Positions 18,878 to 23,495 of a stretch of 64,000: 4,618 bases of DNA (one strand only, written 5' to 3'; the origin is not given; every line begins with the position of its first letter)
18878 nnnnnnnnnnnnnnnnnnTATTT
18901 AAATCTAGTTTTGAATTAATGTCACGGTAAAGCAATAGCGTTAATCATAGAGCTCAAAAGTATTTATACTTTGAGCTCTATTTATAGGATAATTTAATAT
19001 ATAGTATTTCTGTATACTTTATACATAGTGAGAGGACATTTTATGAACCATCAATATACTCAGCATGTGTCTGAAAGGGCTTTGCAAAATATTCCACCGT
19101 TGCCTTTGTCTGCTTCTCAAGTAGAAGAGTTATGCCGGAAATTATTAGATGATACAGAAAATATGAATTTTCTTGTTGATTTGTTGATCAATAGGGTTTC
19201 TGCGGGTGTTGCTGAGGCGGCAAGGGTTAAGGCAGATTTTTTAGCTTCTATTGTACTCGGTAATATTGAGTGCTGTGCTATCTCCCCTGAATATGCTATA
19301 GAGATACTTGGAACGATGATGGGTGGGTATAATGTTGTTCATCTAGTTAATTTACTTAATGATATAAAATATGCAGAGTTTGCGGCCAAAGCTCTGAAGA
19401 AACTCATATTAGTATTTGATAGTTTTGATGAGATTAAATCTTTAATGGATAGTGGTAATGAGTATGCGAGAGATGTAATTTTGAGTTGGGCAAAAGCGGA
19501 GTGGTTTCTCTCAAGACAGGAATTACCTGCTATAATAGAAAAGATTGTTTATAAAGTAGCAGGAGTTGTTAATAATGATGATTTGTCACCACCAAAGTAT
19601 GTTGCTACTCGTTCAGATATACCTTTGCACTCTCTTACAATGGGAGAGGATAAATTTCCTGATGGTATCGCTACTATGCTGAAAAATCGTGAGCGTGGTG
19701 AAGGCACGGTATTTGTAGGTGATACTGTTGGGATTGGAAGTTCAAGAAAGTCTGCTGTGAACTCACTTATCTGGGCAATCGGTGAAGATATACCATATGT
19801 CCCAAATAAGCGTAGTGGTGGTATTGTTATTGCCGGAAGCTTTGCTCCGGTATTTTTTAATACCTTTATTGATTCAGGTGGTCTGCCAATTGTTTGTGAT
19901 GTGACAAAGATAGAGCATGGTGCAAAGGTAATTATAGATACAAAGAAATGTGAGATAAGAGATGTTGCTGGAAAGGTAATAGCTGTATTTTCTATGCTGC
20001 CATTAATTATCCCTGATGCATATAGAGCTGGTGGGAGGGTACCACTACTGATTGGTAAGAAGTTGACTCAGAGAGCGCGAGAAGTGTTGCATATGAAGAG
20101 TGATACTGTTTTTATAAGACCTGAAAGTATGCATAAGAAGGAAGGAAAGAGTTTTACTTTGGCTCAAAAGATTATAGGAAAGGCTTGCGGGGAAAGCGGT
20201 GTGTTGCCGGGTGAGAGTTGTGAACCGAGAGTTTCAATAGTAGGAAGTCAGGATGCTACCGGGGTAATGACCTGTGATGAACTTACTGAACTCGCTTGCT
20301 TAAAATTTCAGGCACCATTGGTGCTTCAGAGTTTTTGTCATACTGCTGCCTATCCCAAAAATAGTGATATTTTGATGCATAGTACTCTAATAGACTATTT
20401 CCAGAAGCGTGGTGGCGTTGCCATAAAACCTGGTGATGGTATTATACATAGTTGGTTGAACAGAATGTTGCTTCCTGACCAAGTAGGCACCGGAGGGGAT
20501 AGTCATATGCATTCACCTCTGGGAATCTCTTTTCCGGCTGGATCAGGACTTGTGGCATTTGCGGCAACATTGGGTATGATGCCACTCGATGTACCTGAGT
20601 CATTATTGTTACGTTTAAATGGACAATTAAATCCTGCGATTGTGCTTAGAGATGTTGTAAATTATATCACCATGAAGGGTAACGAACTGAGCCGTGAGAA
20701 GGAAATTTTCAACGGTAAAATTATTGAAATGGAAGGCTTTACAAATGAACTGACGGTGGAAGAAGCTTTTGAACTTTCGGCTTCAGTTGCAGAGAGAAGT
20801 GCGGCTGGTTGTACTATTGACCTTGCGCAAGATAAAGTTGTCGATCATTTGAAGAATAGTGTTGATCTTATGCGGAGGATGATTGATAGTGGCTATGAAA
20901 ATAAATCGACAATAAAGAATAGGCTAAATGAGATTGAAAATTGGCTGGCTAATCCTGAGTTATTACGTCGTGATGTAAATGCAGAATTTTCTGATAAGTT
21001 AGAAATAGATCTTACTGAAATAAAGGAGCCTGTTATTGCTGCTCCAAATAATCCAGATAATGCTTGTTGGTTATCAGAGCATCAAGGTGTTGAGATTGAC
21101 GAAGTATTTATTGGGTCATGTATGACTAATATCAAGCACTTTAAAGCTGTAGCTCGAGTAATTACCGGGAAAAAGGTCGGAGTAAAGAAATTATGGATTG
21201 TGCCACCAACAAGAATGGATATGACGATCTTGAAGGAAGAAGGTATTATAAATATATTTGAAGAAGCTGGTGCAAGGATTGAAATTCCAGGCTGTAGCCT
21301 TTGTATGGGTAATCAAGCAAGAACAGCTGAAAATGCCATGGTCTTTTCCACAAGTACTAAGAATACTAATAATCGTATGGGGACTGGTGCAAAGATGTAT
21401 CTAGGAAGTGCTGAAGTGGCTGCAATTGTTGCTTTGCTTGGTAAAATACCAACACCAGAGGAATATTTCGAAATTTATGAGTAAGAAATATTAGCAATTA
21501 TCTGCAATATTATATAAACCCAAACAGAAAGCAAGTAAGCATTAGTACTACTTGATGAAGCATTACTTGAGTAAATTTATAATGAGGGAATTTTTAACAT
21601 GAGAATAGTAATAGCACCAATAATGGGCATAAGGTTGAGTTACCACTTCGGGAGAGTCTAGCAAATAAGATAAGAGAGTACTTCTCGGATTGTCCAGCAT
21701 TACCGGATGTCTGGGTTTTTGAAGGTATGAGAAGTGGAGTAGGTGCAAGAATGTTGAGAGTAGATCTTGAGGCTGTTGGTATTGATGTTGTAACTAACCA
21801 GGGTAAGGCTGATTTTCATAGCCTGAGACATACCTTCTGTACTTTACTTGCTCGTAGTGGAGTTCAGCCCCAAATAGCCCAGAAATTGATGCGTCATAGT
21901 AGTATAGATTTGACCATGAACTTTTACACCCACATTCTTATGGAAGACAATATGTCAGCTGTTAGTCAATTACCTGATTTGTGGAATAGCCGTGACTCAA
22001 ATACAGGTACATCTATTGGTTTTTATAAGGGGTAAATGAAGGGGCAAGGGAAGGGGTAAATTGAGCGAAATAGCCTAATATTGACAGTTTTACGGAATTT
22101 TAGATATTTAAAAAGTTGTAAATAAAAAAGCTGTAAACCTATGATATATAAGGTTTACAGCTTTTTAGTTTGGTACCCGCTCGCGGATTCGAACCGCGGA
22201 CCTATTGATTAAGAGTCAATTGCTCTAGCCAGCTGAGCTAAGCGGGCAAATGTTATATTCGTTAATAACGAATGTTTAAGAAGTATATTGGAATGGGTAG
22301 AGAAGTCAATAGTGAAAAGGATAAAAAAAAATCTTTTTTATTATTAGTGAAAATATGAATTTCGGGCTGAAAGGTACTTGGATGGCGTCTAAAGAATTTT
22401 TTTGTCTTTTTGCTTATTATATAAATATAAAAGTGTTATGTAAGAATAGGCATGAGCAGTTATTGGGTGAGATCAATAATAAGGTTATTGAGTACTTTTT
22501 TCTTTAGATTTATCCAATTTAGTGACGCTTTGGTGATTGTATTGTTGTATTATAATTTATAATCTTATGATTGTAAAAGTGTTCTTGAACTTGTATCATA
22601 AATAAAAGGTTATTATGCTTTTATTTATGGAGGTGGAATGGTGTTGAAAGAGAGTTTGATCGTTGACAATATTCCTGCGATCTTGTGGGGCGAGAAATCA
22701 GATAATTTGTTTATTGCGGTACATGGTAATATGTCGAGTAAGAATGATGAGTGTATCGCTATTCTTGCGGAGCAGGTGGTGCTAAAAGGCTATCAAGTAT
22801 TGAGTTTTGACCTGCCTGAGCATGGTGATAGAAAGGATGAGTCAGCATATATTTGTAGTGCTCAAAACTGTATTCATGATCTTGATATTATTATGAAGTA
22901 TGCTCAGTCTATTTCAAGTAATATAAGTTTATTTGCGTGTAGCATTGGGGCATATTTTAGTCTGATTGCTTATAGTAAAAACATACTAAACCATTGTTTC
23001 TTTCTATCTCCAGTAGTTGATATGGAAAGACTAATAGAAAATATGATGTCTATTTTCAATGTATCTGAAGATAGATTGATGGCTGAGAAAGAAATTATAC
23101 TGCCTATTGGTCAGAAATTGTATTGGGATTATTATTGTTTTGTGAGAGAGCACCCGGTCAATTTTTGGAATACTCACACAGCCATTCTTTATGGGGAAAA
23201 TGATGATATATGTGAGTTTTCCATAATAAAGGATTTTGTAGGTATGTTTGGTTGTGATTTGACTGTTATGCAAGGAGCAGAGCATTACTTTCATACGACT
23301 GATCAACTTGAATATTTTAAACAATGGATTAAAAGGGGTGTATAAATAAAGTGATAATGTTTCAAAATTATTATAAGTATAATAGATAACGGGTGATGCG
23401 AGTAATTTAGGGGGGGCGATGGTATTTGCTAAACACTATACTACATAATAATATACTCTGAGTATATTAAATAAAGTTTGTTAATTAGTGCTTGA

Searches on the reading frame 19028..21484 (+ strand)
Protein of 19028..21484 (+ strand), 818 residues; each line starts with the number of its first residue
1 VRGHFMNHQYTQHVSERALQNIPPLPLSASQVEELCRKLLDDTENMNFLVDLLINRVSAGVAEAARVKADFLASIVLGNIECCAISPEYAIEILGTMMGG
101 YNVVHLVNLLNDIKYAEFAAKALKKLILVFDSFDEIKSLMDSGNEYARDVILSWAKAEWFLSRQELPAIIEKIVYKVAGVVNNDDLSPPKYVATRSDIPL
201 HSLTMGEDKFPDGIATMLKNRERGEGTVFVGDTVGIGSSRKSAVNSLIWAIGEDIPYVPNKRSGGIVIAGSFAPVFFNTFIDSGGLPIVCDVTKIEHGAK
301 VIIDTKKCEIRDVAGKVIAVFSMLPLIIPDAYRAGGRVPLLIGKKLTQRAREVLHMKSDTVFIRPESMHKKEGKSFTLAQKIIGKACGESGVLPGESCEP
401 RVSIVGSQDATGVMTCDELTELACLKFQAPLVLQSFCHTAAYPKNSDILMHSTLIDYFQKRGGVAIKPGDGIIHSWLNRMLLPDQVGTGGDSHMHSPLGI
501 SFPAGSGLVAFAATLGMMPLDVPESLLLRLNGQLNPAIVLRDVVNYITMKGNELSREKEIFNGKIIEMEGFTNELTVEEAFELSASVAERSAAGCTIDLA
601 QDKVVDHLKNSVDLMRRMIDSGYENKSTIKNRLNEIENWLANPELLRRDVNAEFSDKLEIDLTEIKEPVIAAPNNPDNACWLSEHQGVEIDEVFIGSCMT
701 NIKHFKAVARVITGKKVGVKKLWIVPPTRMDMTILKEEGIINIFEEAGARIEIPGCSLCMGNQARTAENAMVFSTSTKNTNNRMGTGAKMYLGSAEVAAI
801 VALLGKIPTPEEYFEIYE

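Call 58: search_protein_families(library=pfam, proteins=[window:19028-21484:+], max_evalue=0.00001)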
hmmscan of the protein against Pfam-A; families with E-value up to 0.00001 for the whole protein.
window:19028-21484:+ (818 aa): 3 families
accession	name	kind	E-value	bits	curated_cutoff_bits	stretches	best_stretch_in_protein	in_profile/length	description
PF06434.19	Aconitase_2_N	-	1.9e-71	240.4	27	1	173-373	2-201/204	Aconitate hydratase 2 N-terminus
PF11791.14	Aconitase_B_N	-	1.1e-55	188.3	25.8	1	9-160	1-153/153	Aconitate B N-terminal domain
PF00330.25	Aconitase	-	6.6e-38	131.3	28.7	1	451-805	87-463/463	Aconitase family (aconitate hydratase)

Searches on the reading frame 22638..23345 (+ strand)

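Call 58: search_protein_families(library=pfam, proteins=[window:22638-23345:+], max_evalue=0.00001)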
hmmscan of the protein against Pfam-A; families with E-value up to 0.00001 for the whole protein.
window:22638-23345:+ (235 aa): 1 family
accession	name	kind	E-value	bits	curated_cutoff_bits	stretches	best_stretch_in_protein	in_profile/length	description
PF12146.15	Hydrolase_4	-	6.2e-07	29.4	27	0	22-130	4-114/239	Serine aminopeptidase, S33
